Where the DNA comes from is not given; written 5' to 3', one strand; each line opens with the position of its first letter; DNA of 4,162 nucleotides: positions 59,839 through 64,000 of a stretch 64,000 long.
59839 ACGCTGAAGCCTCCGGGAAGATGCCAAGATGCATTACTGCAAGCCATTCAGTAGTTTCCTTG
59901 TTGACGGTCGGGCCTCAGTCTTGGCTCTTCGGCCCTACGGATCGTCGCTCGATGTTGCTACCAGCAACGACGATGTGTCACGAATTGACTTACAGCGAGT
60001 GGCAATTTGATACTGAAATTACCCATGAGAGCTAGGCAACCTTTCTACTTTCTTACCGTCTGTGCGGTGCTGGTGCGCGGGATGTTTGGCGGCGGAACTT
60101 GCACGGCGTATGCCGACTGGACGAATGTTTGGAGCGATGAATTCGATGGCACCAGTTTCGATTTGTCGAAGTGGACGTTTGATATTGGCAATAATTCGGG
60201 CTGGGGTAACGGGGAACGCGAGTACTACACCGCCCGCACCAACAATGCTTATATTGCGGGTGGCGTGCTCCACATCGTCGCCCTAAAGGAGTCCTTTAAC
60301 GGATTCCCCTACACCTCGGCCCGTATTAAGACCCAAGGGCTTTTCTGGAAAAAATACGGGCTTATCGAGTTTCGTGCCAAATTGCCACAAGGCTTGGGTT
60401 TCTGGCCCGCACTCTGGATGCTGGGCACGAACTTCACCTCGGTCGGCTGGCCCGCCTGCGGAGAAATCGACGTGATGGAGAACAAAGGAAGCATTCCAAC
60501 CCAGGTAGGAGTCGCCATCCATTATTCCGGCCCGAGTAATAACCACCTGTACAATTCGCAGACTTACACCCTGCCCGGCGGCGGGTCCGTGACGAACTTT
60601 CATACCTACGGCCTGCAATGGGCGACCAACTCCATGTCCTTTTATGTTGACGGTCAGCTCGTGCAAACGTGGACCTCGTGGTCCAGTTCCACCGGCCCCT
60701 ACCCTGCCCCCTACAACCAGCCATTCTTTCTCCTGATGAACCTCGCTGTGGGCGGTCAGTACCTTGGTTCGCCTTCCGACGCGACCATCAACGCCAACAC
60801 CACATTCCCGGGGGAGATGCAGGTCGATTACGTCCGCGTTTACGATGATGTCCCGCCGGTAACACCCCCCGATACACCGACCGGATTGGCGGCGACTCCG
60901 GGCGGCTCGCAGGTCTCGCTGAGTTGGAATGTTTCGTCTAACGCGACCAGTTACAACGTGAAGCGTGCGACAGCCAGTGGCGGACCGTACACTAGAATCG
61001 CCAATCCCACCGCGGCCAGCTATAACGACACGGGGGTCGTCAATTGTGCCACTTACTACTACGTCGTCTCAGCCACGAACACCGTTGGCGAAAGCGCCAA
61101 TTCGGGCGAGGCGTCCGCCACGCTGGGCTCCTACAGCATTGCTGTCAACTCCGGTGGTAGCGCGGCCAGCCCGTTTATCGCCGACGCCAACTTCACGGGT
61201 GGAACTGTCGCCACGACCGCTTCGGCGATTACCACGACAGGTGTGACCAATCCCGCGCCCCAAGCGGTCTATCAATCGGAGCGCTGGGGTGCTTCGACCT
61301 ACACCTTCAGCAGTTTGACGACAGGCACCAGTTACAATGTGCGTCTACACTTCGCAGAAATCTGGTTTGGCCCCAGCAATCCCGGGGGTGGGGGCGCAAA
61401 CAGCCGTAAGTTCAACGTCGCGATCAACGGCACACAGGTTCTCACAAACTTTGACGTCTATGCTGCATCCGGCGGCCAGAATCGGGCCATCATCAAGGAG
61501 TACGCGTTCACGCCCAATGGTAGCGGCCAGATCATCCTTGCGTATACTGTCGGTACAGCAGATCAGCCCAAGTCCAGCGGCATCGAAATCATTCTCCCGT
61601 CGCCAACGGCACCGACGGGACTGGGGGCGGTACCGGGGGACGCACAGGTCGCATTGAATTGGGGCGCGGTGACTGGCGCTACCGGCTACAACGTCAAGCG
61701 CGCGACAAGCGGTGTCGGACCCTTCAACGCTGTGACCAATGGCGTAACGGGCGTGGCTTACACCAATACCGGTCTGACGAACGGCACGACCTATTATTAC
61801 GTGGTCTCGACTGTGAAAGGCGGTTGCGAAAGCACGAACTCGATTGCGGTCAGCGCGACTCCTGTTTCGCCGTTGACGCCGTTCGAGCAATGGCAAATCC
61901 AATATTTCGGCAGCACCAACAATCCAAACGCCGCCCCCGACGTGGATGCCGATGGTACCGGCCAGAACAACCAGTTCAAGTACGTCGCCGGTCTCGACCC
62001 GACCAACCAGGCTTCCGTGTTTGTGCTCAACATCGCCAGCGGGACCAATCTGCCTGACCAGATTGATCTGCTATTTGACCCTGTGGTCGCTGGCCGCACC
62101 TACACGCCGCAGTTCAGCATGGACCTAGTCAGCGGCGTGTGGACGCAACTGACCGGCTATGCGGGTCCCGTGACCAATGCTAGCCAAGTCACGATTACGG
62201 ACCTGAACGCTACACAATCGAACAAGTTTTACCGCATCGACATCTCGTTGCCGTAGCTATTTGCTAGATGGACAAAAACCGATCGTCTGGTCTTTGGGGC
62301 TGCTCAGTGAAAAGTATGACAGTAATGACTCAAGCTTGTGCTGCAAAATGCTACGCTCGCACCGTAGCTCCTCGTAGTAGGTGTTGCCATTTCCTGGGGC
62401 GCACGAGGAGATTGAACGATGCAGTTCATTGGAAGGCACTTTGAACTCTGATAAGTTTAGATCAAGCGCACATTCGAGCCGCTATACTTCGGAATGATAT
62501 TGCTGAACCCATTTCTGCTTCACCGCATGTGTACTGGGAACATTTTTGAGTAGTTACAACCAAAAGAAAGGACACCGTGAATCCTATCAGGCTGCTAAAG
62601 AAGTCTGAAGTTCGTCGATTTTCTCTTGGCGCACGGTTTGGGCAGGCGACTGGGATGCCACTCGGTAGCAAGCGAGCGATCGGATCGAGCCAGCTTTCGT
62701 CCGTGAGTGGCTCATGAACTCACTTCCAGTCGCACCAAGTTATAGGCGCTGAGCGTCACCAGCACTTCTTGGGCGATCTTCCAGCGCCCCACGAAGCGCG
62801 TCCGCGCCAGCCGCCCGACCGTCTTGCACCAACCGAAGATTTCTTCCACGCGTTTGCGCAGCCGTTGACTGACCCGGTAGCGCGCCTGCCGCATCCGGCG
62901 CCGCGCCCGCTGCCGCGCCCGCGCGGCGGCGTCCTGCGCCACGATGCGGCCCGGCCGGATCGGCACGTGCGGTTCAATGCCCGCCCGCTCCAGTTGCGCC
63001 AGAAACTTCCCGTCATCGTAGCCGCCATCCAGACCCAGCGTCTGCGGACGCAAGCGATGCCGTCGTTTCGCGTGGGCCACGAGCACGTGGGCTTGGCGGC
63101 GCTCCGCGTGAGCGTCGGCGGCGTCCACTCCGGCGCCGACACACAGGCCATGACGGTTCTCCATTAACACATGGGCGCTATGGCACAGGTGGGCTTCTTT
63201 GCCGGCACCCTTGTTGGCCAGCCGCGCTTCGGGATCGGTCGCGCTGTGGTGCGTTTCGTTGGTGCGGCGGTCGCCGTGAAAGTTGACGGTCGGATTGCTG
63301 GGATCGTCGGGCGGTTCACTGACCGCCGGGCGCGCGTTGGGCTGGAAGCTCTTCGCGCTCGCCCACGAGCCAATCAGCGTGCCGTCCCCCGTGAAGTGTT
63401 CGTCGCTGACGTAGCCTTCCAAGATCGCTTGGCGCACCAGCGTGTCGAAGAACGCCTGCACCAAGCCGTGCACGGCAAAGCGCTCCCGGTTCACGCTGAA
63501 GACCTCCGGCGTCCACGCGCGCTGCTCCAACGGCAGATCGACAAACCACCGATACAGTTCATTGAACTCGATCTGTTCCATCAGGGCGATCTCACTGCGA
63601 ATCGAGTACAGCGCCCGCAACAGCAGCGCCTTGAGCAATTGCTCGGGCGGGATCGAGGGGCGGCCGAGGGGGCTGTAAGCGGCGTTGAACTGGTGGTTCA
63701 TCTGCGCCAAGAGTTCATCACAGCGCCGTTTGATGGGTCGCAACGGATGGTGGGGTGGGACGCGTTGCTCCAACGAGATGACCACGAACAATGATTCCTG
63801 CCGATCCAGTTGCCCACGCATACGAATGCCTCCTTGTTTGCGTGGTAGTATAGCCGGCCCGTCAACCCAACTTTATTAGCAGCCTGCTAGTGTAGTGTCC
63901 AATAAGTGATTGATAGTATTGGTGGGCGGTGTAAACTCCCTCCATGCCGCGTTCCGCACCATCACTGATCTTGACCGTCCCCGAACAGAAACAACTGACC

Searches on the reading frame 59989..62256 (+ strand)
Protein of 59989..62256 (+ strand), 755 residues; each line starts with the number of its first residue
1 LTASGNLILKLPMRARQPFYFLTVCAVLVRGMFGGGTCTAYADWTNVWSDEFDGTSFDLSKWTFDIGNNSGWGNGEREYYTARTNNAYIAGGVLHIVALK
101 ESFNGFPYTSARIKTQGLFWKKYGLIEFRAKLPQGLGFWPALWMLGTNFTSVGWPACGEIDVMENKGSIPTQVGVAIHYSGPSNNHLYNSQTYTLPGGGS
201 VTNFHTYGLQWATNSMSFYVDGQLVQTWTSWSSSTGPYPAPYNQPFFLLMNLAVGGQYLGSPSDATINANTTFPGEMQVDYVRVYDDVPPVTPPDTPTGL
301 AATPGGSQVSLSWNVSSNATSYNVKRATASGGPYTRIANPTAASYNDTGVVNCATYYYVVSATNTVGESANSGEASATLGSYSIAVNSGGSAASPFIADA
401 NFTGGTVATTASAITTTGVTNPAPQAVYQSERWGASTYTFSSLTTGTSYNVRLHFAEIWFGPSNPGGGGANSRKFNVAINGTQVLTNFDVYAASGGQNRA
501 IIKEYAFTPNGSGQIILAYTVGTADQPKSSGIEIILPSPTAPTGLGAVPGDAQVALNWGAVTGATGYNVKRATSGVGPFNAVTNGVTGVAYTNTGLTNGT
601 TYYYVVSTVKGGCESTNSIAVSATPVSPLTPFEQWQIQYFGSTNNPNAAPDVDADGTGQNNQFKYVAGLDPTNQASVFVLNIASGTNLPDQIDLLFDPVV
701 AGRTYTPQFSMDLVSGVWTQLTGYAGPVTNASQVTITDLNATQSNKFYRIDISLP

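Call 16: search_protein_families(library=pfam, proteins=[window:59989-62256:+], max_evalue=0.001)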
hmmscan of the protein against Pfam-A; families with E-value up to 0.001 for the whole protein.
window:59989-62256:+ (755 aa): 5 families
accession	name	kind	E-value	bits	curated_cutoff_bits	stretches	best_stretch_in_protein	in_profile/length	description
PF00722.28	Glyco_hydro_16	-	1.4e-20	73.9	22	1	101-269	28-161/175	Glycosyl hydrolases family 16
PF11721.14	Malectin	-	7.3e-20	72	23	1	383-508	2-129/163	Malectin domain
PF00041.27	fn3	-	5.8e-08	33.3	25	0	542-621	3-81/84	Fibronectin type III domain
PF03935.22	SKN1_KRE6_Sbg1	-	3.5e-07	29.4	30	0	42-156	115-232/501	Beta-glucan synthesis-associated protein SKN1/KRE6/Sbg1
PF12819.13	Malectin_like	-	0.00025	20.9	24.5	0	409-533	201-327/331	Malectin-like domain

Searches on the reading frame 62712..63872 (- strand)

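Call 16: search_protein_families(library=pfam, proteins=[window:62712-63872:-], max_evalue=0.001)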
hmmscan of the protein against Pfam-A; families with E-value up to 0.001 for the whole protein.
window:62712-63872:- (386 aa): 3 families
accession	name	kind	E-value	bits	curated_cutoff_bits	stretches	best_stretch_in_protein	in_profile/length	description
PF05598.16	DUF772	-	5.2e-17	62.1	23.1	1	70-144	1-73/74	Transposase domain (DUF772)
PF01609.27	DDE_Tnp_1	-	1.2e-14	55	23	1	220-379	26-200/200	Transposase DDE domain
PF13751.12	DDE_Tnp_1_6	-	1.1e-05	26.1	25.1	1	313-382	54-124/125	Transposase DDE domain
